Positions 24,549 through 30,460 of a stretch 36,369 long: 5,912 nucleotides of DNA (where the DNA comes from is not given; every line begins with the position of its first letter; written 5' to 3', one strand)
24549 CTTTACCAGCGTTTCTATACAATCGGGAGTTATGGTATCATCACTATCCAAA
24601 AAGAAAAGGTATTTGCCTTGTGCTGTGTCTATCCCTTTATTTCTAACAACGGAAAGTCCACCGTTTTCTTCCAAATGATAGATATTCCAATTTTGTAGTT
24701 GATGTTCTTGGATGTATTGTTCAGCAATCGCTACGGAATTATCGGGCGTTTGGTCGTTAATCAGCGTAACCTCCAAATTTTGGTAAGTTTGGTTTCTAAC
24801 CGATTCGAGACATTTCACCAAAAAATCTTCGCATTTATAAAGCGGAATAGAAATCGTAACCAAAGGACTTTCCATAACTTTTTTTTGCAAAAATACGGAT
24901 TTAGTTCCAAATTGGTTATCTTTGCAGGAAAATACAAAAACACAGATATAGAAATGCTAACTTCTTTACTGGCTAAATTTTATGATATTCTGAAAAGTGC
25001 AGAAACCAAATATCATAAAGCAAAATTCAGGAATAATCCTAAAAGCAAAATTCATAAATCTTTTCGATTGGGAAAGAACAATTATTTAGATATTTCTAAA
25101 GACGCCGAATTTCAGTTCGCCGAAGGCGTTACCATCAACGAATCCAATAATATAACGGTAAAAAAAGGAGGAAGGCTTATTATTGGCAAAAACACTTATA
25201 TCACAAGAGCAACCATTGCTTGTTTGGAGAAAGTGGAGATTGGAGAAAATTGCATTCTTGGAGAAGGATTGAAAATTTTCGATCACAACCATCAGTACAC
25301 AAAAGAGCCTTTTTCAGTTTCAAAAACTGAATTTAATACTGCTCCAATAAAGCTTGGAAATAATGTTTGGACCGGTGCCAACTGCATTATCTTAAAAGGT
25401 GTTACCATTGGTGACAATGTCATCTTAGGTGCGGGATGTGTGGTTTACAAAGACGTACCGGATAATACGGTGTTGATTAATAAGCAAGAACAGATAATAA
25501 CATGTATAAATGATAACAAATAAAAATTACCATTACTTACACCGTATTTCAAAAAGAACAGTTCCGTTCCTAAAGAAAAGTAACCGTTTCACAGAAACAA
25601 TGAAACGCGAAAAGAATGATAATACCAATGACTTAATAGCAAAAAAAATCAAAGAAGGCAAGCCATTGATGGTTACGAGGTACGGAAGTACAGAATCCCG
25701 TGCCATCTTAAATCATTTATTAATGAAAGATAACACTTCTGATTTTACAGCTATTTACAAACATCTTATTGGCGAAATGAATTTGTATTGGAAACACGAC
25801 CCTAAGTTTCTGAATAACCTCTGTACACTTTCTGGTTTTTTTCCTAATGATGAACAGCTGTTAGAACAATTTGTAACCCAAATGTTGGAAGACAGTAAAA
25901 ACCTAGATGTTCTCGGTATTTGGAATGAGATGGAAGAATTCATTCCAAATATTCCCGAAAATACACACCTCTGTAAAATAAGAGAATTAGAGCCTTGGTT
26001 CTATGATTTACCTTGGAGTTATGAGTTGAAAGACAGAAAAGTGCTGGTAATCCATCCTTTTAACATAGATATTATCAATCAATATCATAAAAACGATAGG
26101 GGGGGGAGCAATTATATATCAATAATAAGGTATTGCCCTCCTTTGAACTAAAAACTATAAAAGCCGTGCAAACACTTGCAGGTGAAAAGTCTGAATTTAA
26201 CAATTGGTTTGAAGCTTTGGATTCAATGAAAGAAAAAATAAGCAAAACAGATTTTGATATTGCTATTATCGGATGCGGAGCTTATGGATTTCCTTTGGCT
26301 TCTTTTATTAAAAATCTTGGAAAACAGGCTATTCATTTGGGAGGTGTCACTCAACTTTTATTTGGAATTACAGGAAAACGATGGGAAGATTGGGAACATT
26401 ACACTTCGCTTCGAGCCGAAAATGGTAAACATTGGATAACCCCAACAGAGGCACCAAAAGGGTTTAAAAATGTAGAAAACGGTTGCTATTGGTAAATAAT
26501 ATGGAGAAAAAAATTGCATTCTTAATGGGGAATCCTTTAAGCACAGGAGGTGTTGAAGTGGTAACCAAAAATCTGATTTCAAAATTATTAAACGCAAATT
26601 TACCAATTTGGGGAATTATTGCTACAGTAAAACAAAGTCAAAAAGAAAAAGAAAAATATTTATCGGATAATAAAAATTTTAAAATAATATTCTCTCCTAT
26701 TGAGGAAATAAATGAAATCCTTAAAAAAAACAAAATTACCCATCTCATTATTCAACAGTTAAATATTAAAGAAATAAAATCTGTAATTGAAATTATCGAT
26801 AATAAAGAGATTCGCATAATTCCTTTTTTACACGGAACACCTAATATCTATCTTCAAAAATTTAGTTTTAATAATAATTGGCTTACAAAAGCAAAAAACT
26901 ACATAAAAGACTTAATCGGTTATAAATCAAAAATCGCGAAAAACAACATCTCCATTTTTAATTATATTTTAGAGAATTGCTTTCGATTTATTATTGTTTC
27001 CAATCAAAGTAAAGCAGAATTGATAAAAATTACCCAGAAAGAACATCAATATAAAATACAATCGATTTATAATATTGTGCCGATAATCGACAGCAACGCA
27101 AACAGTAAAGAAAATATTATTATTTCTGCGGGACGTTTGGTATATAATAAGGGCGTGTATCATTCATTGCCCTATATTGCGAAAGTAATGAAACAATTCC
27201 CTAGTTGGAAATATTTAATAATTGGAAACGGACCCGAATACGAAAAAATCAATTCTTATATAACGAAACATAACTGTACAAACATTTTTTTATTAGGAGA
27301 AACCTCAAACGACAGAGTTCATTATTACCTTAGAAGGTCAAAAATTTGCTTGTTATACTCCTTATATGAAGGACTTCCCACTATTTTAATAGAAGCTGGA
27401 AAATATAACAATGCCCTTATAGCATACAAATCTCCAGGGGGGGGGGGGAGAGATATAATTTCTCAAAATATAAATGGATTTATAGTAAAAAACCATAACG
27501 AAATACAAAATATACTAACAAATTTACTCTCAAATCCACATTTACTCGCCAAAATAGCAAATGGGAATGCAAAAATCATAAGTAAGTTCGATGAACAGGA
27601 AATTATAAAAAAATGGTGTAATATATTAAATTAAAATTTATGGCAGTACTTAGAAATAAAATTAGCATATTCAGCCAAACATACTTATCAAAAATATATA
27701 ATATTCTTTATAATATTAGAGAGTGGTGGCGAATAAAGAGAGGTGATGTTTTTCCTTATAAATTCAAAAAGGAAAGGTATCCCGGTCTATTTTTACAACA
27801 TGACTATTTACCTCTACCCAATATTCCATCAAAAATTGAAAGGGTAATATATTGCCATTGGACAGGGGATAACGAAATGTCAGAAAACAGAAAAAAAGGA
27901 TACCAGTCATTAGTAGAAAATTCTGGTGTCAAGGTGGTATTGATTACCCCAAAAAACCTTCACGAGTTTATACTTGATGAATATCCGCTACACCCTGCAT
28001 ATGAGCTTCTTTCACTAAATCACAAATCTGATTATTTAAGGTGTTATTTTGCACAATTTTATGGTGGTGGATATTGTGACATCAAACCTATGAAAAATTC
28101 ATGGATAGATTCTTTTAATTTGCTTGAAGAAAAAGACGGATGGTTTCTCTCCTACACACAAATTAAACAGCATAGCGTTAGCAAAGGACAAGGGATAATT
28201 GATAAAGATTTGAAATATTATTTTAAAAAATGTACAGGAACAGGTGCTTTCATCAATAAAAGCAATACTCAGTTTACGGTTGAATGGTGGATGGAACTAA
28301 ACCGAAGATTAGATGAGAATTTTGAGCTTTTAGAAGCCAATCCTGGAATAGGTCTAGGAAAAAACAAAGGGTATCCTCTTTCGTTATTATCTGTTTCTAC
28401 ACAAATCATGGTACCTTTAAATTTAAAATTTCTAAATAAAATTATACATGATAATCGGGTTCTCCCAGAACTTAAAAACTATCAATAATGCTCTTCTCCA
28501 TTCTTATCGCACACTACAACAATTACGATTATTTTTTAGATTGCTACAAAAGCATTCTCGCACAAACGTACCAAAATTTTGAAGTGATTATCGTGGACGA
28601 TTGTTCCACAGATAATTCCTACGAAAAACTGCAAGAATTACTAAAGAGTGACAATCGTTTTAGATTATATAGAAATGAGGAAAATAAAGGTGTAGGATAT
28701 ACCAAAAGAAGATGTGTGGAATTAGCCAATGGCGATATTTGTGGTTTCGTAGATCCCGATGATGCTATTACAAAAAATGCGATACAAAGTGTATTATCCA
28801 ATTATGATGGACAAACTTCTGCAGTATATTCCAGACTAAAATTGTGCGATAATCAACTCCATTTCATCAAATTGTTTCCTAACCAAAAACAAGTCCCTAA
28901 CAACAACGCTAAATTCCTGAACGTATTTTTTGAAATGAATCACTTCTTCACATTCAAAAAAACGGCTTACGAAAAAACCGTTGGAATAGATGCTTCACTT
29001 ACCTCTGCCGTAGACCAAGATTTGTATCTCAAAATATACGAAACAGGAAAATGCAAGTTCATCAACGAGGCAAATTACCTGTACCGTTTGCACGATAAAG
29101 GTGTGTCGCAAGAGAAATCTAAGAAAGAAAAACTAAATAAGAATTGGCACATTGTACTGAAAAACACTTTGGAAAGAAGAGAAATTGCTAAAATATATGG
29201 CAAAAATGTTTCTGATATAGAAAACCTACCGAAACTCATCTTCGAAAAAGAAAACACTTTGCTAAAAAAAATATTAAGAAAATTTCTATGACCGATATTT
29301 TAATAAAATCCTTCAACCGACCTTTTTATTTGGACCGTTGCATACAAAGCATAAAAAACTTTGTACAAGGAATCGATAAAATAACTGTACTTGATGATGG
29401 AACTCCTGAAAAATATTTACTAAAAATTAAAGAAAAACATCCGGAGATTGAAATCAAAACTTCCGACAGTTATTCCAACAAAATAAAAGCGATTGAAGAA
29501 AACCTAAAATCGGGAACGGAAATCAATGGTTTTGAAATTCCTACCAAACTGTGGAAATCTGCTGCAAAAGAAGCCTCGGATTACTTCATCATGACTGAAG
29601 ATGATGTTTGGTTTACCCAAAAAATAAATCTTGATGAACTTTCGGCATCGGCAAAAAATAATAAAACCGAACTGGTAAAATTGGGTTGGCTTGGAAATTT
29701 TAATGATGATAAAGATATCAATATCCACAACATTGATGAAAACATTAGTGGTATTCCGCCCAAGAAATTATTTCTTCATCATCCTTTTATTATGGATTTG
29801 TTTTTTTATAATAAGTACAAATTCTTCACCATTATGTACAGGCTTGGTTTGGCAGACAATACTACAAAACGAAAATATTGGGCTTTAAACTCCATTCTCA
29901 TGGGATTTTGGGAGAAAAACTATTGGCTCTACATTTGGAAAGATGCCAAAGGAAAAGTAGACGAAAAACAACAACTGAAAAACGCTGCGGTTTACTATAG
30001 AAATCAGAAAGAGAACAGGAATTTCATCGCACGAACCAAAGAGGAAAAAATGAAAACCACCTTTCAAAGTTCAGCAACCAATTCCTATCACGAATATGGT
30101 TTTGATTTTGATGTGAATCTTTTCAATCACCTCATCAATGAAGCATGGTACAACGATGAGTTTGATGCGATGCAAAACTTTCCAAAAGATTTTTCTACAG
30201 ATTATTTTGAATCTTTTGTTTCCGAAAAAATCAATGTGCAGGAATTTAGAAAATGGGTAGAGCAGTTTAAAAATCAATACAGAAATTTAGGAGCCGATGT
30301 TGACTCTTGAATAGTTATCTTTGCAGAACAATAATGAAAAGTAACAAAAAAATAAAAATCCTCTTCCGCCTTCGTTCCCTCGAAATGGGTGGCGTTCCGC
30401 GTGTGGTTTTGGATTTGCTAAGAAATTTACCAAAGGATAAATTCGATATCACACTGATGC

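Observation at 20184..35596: Five intragenic poly-G tracts suggest a multi-switch phase-variable (contingency) glycan locus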

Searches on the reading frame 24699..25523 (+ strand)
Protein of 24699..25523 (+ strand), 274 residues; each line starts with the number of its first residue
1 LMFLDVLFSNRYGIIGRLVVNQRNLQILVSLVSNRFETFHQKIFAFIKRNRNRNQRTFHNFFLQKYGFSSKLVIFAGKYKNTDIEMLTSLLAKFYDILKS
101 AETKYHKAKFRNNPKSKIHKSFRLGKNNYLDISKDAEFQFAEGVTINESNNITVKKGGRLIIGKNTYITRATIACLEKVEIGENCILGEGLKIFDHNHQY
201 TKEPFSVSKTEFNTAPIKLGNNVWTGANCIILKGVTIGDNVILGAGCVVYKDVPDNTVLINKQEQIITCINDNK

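Call 6: search_protein_families(library=pfam, proteins=[window:24699-25523:+], max_evalue=0.01)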
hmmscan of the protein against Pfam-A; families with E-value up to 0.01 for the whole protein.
window:24699-25523:+ (274 aa): 3 families
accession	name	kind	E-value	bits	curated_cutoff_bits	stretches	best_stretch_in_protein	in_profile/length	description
PF00132.30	Hexapep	-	2.4e-15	55.9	27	1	217-250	2-35/36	Bacterial transferase hexapeptide (six repeats)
PF14602.12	Hexapep_2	-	1.9e-09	37.5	27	1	216-251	1-34/34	Hexapeptide repeat of succinyl-transferase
PF25084.1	LbH_EIF2B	-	0.0026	18.2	54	0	157-248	19-104/105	EIF2B subunit epsilon LbH domain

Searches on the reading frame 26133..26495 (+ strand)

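Call 6: search_protein_families(library=pfam, proteins=[window:26133-26495:+], max_evalue=0.01)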
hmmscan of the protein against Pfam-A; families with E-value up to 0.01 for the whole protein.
window:26133-26495:+ (120 aa): 1 family
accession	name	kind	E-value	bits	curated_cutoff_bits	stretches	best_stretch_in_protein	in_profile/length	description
PF22882.2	GT-D-like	-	1.7e-05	24.7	27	1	26-74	159-208/210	GT-D fold-like domain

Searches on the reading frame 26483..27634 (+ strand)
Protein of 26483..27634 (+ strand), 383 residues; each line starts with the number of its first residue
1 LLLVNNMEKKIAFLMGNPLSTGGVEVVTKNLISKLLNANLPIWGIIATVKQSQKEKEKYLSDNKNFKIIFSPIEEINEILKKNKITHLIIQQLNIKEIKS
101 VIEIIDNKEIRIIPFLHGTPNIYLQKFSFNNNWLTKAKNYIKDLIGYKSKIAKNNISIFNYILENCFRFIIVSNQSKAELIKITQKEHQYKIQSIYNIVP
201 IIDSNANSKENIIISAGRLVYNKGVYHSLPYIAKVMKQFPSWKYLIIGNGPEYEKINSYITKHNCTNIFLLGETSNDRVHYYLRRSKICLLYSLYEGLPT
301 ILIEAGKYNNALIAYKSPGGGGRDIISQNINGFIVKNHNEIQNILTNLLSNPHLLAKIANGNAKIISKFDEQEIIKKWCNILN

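Call 6: search_protein_families(library=pfam, proteins=[window:26483-27634:+], max_evalue=0.01)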
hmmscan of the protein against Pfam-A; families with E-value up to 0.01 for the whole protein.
window:26483-27634:+ (383 aa): 2 families
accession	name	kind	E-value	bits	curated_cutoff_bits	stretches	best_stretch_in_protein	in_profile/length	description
PF00534.26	Glycos_transf_1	-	2e-26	93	26.4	1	204-360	9-167/172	Glycosyl transferases group 1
PF13692.12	Glyco_trans_1_4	-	1e-16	61.9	27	1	211-351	2-142/142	Glycosyl transferases group 1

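Call 11: find_related_loci(query=window:26483-27634:+, collection=genome_contigs, flank=10000)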
Query window:26483-27634:+ (383 aa) in genome_contigs; peptide patterns used: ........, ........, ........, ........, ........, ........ (x = any residue, [..] = any of these).
139 stretches matched a pattern, but none encodes a relative of the query by tblastn (E <= 1e-3).

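Call 14: find_homologous_proteins(query=window:26483-27634:+, max_evalue=1e-10)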
Query window:26483-27634:+ (383 aa): 51 proteins with E <= 1e-10 among 4540 candidates.
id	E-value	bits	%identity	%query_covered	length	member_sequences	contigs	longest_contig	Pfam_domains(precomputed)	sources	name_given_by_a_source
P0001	3.3e-236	801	100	96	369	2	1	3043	PF00534.27,PF13692.13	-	-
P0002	2.0e-65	240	39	98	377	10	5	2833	PF00534.27,PF13692.13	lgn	-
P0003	6.4e-59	218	37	98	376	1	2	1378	PF00534.27,PF13692.13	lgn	-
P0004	1.2e-58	217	37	98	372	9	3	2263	PF00534.27,PF13692.13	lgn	-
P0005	4.1e-58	216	36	98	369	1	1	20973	PF00534.27,PF13692.13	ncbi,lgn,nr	ncbi:MAG: glycosyltransferase [Flavobacteriaceae bacterium]|nr:glycosyltransferase [Flavobacteriacea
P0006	8.5e-57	211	37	97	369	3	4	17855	PF00534.27,PF13692.13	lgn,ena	-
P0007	3.6e-56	209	36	98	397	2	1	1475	PF00534.27,PF13692.13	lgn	-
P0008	2.2e-54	203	36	97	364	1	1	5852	PF00534.27,PF13692.13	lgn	-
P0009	2.3e-54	203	37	97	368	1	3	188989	PF00534.27,PF13692.13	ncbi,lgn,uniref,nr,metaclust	ncbi:glycosyltransferase [Acinetobacter gerneri]|uniref:Glycosyl transferase family 1 domain-contain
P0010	7.3e-54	202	37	98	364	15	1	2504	PF00534.27,PF13692.13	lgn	-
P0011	5.6e-53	199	37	94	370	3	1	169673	PF00534.27,PF13692.13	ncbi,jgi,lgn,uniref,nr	ncbi:glycosyltransferase [Acinetobacter sp.]|jgi:glycosyltransferase involved in cell wall biosynthe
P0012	9.5e-52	195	36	96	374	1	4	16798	PF00534.27,PF13692.13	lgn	-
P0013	7.7e-51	192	37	95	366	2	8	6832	PF00534.27,PF13692.13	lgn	-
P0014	1.4e-50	191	36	98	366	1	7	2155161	PF00534.27,PF13692.13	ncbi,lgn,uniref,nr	ncbi:glycosyltransferase [Mannheimia bovis]|uniref:Glycosyltransferase n=1 Tax=Mannheimia bovis TaxI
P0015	1.9e-49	187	32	98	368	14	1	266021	PF00534.27,PF13692.13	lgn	-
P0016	2.4e-49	187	35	96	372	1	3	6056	PF00534.27,PF13692.13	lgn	-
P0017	6.2e-48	182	37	97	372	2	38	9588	PF00534.27,PF13439.13,PF13692.13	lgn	-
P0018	5.2e-45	172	32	98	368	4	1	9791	PF00534.27,PF13692.13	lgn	-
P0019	1.7e-44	171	34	98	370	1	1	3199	PF00534.27,PF13439.13,PF13692.13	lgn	-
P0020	2.3e-43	167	35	97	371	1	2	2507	PF00534.27,PF13692.13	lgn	-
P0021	1.5e-42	164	31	98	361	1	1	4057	PF00534.27,PF13692.13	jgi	-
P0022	9.3e-33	132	28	99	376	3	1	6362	PF00534.27,PF13439.13,PF13692.13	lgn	-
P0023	1.2e-16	79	28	97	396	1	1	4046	PF00534.27,PF13439.13,PF20706.4,PF13692.13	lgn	-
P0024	4.4e-12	64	33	46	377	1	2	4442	PF00534.27,PF13439.13,PF13692.13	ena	-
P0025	6.1e-12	64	28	62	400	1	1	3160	PF00534.27,PF13692.13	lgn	-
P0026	8.5e-12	63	34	46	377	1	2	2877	PF00534.27,PF13439.13,PF13692.13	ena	-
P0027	9.1e-12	63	34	46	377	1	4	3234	PF00534.27,PF13439.13,PF13692.13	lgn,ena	-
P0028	9.1e-12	63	34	46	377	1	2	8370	PF00534.27,PF13439.13,PF13692.13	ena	-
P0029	9.2e-12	63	34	46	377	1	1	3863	PF00534.27,PF13439.13,PF13692.13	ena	-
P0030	9.2e-12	63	34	46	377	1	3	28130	PF00534.27,PF13439.13,PF13692.13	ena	-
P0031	9.2e-12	63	34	46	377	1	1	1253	PF00534.27,PF13439.13,PF13692.13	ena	-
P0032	9.2e-12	63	34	46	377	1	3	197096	PF00534.27,PF13439.13,PF13692.13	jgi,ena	jgi:hypothetical protein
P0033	9.2e-12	63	34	46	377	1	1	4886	PF00534.27,PF13439.13,PF13692.13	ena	-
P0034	9.2e-12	63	34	46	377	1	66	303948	PF00534.27,PF13439.13,PF13692.13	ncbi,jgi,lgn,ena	-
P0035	9.2e-12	63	34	46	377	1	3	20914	PF00534.27,PF13439.13,PF13692.13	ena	-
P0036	9.2e-12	63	34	46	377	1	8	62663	PF00534.27,PF13439.13,PF13692.13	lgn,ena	-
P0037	9.2e-12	63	34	46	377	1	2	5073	PF00534.27,PF13439.13,PF13692.13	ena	-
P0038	9.9e-12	63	34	46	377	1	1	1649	PF00534.27,PF13439.13,PF13692.13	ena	-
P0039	1.5e-11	62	34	46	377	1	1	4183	PF00534.27,PF13439.13,PF13692.13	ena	-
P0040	1.6e-11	62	34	46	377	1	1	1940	PF00534.27,PF13439.13,PF13692.13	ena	-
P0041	1.6e-11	62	33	46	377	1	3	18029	PF00534.27,PF13439.13,PF13692.13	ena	-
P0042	2.1e-11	62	33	46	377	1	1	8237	PF00534.27,PF13439.13,PF13692.13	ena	-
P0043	2.3e-11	62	33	46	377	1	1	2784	PF00534.27,PF13439.13,PF13692.13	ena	-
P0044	2.6e-11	61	33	46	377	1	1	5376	PF00534.27,PF13439.13,PF13692.13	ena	-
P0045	2.7e-11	61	33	46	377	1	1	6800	PF00534.27,PF13439.13,PF13692.13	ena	-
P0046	2.7e-11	61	33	46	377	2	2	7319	PF00534.27,PF13439.13,PF13692.13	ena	-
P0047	4.0e-11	61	32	46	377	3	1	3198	PF00534.27,PF13439.13,PF13692.13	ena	-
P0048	8.0e-11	60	33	46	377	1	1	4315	PF00534.27,PF13439.13,PF13692.13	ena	-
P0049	8.2e-11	60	28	82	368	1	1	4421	PF00534.27,PF13439.13,PF20706.4,PF13692.13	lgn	-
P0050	9.6e-11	60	32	46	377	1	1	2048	PF00534.27,PF13439.13,PF13692.13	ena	-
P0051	9.7e-11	60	33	46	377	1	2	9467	PF00534.27,PF13439.13,PF13692.13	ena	-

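Call 15: list_cluster_members(proteins=[P0001])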
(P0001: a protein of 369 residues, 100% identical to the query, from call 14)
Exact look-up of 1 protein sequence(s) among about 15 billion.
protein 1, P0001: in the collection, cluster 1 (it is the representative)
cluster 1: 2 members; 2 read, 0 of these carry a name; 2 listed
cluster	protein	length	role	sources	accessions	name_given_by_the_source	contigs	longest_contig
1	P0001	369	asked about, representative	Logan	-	-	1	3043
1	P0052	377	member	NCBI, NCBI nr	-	-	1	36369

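Call 17: find_encoding_contigs(protein=P0001, flank=10000, max_places=10)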
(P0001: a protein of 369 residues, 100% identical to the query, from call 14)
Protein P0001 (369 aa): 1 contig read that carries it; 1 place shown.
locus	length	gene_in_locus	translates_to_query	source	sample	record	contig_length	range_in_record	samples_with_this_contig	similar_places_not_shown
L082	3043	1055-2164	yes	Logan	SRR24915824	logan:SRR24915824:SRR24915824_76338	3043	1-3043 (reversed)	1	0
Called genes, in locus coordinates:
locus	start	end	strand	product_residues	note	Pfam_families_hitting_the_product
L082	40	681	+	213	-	-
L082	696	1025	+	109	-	PF22882:GT-D-like (weak)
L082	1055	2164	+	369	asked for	PF00534:Glycos_transf_1, PF13692:Glyco_trans_1_4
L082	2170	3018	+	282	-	-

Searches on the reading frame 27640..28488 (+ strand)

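Call 7: search_protein_families(library=pfam, proteins=[window:27640-28488:+], max_evalue=0.01)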
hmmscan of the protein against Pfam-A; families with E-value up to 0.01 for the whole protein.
window:27640-28488:+ (282 aa): 2 families
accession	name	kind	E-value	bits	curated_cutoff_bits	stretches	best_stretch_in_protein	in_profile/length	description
PF05704.18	Caps_synth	-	0.00014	21.8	24.5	1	66-148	46-132/278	Capsular polysaccharide synthesis protein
PF04488.21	Gly_transf_sug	-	0.00067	20.8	23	1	86-148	6-75/93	Glycosyltransferase sugar-binding region containing DXD motif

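Call 55: search_protein_families(library=ncbifam, proteins=[window:27640-28488:+], max_evalue=0.00001)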
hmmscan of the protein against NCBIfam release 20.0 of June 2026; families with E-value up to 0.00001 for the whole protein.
window:27640-28488:+ (282 aa): 0 families

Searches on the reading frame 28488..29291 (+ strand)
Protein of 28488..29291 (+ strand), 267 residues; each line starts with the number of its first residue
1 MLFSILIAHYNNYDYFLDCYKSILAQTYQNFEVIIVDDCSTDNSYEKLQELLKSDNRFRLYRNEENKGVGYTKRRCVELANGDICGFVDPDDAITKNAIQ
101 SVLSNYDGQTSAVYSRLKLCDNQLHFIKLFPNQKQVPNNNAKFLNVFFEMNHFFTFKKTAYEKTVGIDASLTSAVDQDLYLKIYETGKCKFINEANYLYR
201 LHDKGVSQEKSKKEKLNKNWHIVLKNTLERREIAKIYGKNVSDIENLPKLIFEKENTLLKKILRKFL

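Call 7: search_protein_families(library=pfam, proteins=[window:28488-29291:+], max_evalue=0.01)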
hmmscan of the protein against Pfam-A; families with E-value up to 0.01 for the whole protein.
window:28488-29291:+ (267 aa): 4 families
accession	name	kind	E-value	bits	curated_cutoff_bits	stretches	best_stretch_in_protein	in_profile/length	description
PF00535.33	Glycos_transf_2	-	1.4e-31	110.1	23.3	1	4-163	1-166/168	Glycosyl transferase family 2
PF10111.15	Glyco_tranf_2_2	-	6.1e-08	32.9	27.3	1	22-207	18-223/276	Glycosyltransferase like family 2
PF13641.12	Glyco_tranf_2_3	-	5.1e-06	27.1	27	1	3-106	3-111/230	Glycosyltransferase like family 2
PF11316.14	Rhamno_transf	-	0.0029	17.5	23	1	19-99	47-132/235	Putative rhamnosyl transferase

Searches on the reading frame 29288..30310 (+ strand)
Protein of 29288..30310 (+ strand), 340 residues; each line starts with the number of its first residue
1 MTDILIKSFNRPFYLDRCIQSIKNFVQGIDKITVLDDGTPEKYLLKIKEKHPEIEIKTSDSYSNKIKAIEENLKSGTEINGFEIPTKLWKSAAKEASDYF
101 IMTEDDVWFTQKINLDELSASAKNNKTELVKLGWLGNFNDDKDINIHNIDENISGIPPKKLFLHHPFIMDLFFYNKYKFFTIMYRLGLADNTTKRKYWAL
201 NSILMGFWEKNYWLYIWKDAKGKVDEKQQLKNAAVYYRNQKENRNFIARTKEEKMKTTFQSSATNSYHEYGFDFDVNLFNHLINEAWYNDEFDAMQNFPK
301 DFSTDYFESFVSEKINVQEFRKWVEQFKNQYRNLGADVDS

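Call 7: search_protein_families(library=pfam, proteins=[window:29288-30310:+], max_evalue=0.01)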
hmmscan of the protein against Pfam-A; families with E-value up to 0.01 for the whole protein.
window:29288-30310:+ (340 aa): 1 family
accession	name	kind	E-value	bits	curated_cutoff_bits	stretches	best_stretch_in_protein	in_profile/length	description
PF00535.33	Glycos_transf_2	-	0.00035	21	23.3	0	4-69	2-70/168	Glycosyl transferase family 2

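Call 55: search_protein_families(library=ncbifam, proteins=[window:29288-30310:+], max_evalue=0.00001)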
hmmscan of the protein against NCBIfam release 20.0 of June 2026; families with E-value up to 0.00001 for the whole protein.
window:29288-30310:+ (340 aa): 0 families
